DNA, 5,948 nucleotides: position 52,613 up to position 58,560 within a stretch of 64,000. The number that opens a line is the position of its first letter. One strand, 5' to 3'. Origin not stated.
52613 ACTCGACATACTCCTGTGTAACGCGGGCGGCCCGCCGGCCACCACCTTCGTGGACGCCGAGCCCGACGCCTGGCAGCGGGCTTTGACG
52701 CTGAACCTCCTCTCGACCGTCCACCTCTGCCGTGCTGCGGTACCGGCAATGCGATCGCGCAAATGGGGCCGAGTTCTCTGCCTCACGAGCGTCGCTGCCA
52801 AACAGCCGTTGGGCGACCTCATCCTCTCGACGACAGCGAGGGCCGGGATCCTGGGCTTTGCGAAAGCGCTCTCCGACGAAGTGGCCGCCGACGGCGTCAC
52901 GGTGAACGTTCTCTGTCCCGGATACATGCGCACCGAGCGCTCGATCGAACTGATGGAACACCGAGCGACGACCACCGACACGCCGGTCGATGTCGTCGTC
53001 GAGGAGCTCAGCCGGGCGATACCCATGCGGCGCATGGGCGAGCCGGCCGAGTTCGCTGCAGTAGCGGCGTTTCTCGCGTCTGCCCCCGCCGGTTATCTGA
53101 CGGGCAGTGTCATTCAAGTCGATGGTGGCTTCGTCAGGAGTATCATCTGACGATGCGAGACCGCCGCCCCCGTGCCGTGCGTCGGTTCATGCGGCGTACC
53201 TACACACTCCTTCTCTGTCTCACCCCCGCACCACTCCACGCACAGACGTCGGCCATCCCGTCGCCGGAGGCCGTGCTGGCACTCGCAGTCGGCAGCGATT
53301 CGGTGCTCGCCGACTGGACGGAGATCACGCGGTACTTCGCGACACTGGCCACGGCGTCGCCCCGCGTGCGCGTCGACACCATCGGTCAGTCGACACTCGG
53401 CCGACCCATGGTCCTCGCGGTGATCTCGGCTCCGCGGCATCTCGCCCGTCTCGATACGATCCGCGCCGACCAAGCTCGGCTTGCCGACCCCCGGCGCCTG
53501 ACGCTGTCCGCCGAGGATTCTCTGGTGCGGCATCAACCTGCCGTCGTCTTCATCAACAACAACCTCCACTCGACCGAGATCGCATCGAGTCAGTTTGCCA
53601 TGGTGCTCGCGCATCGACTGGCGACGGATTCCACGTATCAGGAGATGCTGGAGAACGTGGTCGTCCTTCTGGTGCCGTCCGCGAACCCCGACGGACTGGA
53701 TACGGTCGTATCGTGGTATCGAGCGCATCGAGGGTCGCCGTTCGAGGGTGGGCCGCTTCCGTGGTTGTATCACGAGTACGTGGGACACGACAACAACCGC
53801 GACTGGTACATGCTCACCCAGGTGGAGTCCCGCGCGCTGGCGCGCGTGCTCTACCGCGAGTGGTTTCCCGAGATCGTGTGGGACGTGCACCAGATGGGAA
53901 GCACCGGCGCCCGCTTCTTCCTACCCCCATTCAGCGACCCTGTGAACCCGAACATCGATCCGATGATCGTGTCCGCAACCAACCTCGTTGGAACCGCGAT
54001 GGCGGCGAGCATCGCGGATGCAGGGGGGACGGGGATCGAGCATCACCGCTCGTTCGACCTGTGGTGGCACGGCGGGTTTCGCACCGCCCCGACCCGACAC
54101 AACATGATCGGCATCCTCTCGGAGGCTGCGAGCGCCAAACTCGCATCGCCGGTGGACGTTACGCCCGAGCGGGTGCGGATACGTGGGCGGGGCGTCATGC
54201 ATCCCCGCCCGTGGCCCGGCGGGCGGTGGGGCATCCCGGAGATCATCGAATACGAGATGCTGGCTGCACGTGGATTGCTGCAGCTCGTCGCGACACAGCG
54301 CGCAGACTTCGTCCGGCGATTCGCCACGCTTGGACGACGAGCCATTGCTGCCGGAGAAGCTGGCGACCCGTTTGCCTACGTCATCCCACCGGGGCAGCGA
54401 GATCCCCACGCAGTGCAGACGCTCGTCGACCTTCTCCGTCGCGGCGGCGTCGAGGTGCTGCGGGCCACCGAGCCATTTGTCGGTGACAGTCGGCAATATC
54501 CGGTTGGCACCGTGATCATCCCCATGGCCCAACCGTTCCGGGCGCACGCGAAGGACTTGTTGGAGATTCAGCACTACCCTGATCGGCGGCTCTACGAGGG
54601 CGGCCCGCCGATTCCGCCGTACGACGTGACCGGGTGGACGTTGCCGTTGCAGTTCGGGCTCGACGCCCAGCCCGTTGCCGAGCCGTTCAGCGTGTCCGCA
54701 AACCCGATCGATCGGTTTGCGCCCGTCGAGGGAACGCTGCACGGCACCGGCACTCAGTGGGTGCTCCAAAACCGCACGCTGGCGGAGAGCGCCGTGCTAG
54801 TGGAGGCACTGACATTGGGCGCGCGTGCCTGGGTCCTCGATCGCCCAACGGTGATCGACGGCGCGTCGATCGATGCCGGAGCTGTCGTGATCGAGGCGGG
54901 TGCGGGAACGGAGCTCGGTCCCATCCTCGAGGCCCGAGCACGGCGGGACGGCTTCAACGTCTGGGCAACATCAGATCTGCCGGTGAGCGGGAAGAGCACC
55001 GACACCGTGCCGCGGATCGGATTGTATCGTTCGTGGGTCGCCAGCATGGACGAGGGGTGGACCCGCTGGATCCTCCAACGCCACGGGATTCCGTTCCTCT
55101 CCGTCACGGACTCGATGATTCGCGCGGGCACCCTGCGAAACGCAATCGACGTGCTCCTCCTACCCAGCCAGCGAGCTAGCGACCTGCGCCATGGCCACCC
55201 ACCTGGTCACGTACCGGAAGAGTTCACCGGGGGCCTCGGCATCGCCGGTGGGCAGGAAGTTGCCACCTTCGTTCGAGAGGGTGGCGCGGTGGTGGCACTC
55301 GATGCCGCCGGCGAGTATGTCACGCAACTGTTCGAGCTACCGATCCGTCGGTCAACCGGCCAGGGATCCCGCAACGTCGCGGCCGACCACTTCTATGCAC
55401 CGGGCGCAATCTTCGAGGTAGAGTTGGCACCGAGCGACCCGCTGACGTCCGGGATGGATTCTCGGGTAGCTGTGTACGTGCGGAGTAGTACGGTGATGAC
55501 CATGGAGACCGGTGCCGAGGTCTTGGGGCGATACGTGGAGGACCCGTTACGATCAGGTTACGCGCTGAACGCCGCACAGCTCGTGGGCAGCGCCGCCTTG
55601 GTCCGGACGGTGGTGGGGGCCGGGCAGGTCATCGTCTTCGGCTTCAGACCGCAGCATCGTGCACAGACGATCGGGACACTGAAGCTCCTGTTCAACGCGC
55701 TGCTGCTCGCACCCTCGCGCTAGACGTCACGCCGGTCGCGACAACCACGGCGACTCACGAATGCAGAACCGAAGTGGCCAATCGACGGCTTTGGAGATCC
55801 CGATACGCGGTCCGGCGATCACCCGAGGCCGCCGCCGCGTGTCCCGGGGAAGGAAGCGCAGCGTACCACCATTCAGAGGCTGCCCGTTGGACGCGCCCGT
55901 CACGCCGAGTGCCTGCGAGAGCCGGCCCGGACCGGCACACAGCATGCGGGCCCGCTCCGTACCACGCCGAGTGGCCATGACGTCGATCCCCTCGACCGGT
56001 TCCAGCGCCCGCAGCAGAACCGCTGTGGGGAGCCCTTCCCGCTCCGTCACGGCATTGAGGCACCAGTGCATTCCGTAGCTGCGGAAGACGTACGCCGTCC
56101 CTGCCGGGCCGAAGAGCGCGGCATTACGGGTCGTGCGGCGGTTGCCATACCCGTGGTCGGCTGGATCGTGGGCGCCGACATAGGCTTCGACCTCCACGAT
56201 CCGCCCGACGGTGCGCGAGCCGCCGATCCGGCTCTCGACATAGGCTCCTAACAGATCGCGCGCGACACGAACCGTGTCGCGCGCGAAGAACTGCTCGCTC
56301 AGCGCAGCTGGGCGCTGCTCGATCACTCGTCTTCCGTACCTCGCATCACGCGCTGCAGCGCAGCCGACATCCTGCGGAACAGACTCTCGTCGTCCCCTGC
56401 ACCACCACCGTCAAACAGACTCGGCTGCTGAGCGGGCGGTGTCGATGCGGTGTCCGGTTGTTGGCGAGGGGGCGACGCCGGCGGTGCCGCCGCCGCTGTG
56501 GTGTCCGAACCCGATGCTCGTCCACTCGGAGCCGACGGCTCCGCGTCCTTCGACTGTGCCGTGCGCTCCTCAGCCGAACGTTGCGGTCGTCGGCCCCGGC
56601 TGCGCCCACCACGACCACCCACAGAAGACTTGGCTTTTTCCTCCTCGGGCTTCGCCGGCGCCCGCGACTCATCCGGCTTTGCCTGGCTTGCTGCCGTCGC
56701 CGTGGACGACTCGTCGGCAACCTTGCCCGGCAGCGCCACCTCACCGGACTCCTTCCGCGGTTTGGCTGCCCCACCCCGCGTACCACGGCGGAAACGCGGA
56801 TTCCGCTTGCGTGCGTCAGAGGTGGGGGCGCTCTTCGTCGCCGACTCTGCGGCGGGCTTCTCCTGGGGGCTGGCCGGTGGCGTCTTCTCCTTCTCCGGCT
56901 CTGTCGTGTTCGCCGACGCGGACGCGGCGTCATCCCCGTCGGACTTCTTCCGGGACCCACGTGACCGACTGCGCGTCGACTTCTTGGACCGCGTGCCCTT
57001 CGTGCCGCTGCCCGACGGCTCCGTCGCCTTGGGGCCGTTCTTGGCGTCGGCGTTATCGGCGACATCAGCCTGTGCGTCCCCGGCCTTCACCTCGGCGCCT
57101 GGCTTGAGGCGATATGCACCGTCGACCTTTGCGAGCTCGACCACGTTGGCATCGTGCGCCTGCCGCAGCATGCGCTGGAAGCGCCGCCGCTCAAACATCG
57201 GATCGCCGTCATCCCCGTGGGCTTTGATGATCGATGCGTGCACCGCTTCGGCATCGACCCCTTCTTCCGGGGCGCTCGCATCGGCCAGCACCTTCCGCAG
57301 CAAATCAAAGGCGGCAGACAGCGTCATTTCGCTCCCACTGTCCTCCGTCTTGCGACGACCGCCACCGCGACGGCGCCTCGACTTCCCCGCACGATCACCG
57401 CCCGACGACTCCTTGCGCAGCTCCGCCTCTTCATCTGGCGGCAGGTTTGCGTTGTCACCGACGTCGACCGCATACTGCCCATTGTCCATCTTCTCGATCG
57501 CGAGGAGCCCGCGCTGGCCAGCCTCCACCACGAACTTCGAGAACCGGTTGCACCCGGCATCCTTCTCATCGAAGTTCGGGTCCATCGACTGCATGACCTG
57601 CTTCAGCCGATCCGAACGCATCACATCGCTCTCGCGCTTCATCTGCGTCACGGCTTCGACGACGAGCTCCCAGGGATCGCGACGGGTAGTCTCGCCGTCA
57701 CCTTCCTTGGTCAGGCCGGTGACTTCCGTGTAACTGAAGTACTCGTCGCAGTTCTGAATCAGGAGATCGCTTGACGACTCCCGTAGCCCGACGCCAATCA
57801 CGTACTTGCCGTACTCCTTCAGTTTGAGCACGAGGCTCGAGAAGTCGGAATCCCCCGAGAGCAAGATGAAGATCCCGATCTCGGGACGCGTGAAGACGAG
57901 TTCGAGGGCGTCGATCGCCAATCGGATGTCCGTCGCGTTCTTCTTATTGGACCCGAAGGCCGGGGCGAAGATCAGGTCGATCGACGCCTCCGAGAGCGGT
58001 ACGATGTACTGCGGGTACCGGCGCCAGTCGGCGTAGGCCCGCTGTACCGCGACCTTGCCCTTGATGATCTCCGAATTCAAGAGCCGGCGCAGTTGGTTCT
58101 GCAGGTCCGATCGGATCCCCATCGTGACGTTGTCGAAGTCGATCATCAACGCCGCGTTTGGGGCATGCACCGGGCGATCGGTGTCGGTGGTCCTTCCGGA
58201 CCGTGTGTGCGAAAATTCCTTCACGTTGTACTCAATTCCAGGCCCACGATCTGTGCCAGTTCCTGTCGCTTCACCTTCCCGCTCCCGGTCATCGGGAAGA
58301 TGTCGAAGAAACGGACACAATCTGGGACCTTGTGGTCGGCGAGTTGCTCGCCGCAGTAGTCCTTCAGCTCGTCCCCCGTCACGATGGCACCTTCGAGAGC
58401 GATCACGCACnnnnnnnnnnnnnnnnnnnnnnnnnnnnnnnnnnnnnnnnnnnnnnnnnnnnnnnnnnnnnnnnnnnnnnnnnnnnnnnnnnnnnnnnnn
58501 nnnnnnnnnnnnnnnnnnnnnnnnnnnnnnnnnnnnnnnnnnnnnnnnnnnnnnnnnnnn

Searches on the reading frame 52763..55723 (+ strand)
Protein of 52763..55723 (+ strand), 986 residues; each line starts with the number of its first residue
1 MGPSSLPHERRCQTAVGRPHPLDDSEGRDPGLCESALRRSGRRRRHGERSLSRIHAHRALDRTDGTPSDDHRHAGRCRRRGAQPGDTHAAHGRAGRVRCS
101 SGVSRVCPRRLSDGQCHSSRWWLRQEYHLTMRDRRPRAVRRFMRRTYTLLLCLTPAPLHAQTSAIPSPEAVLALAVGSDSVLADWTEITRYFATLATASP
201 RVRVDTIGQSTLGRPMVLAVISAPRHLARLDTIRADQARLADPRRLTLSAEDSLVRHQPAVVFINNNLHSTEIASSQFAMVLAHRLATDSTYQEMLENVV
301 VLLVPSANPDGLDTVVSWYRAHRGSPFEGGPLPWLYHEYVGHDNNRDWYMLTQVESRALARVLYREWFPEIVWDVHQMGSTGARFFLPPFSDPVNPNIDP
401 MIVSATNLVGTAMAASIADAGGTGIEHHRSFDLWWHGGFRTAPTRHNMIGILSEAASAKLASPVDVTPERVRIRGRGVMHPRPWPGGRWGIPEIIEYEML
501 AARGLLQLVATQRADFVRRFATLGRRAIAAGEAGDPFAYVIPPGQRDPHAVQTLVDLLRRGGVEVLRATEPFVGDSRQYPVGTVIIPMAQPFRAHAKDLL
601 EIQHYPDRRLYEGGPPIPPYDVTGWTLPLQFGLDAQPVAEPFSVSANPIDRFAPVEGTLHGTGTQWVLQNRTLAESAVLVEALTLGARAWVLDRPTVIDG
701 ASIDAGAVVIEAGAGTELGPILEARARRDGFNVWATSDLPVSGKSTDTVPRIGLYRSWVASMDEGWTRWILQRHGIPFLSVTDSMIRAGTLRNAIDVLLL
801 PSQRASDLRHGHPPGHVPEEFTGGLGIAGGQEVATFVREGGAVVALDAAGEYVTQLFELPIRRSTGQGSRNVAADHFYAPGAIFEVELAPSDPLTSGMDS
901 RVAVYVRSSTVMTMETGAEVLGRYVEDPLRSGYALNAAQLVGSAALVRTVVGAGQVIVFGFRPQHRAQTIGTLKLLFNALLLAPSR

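Call 62: search_protein_families(library=pfam, proteins=[window:52763-55723:+], max_evalue=0.00001)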
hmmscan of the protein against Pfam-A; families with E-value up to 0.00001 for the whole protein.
window:52763-55723:+ (986 aa): 1 family
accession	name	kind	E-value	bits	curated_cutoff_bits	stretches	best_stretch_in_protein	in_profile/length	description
PF00246.29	Peptidase_M14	-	9.5e-17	62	21.6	1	188-351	1-136/286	Zinc carboxypeptidase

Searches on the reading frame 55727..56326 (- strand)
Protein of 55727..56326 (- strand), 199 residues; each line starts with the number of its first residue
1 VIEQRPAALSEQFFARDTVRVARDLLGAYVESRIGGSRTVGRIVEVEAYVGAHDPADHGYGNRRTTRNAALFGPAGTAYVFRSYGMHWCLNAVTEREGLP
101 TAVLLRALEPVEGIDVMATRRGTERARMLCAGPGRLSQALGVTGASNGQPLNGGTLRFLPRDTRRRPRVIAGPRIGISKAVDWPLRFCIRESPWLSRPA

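Call 62: search_protein_families(library=pfam, proteins=[window:55727-56326:-], max_evalue=0.00001)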
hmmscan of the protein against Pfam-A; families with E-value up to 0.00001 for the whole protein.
window:55727-56326:- (199 aa): 1 family
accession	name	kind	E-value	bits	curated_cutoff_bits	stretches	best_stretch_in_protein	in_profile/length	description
PF02245.21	Pur_DNA_glyco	-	5.1e-63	212.1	27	1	12-193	1-181/181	Methylpurine-DNA glycosylase (MPG)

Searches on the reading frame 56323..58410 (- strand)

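Call 62: search_protein_families(library=pfam, proteins=[window:56323-58410:-], max_evalue=0.00001)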
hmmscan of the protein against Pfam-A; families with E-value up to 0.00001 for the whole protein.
window:56323-58410:- (695 aa): 1 family
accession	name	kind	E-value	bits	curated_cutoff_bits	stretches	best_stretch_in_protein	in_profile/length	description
PF01936.24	NYN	-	1.9e-24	87.3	24.2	1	86-226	2-143/145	NYN domain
